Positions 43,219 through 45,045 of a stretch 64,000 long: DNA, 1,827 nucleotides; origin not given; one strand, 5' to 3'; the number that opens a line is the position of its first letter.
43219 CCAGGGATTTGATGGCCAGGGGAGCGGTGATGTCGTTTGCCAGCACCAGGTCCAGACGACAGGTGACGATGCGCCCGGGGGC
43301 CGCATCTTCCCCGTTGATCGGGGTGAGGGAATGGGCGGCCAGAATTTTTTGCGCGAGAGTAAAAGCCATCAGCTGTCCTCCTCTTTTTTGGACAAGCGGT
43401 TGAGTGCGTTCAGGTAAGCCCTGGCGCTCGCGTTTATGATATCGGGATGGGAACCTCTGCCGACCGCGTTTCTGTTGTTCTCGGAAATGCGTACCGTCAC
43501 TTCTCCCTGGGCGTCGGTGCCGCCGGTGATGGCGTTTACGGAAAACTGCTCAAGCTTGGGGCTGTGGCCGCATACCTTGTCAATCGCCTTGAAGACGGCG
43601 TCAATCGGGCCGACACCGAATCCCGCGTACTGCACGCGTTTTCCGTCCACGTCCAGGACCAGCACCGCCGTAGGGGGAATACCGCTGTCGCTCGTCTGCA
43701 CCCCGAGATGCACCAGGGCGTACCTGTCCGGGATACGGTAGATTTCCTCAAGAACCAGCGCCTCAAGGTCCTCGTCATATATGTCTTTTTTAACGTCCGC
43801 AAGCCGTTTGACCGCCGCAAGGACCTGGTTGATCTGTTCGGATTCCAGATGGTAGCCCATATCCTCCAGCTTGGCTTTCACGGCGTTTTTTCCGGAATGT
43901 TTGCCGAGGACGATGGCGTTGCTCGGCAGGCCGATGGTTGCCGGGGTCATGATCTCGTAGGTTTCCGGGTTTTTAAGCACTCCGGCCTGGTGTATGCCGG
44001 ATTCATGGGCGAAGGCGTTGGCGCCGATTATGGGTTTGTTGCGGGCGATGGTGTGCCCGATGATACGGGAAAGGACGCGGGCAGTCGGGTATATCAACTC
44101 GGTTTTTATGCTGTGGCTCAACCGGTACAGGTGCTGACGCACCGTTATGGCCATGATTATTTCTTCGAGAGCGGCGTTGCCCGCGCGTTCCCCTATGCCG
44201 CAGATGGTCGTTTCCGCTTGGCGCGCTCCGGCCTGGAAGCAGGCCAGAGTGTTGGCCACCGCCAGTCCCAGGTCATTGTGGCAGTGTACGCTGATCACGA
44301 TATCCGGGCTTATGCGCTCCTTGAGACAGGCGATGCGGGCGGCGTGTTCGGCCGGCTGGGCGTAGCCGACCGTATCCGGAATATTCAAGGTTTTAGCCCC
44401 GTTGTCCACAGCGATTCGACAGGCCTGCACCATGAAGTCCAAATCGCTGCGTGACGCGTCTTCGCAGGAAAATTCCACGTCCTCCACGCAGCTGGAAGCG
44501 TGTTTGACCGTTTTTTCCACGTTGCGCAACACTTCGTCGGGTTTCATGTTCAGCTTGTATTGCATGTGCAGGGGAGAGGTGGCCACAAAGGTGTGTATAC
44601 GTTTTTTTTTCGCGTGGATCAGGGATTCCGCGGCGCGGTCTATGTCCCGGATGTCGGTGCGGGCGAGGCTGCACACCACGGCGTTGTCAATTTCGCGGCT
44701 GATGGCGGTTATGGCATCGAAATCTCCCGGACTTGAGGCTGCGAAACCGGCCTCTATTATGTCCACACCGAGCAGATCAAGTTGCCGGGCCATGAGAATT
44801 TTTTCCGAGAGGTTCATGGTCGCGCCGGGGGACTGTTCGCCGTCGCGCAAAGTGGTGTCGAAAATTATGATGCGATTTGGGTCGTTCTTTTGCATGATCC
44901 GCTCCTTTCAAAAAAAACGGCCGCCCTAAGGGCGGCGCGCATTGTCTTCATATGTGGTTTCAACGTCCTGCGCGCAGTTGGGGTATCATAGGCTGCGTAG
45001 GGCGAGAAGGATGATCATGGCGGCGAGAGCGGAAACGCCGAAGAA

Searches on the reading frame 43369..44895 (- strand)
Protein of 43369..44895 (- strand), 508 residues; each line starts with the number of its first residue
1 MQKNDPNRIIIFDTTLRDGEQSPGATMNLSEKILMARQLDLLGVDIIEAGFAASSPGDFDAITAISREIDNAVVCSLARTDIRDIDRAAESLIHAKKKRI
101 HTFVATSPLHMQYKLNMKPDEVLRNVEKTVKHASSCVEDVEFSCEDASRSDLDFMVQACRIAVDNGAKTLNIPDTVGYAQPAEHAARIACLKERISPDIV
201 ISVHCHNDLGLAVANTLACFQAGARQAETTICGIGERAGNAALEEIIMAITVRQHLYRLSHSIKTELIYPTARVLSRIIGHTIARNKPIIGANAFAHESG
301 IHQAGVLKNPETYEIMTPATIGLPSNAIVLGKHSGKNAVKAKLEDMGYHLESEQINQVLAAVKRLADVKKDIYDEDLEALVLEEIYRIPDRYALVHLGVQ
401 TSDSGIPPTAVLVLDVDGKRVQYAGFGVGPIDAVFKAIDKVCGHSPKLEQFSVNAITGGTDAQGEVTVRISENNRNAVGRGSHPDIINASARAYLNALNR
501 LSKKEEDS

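Call 8: find_encoding_contigs(protein=window:43369-44895:-, flank=2000, max_places=4)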
Protein window:43369-44895:- (508 aa): 1 contig read that carries it; 1 place shown.
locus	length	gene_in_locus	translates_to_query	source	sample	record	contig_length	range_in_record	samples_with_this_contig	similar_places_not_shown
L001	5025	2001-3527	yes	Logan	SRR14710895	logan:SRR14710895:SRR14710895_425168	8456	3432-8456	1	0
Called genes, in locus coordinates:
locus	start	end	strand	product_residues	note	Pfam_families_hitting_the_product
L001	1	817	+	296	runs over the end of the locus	PF04055:Radical_SAM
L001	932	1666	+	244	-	PF02654:CobS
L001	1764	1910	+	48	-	-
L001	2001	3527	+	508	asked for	PF00682:HMGL-like, PF22617:HCS_D2, PF08502:LeuA_dimer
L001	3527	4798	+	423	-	PF00330:Aconitase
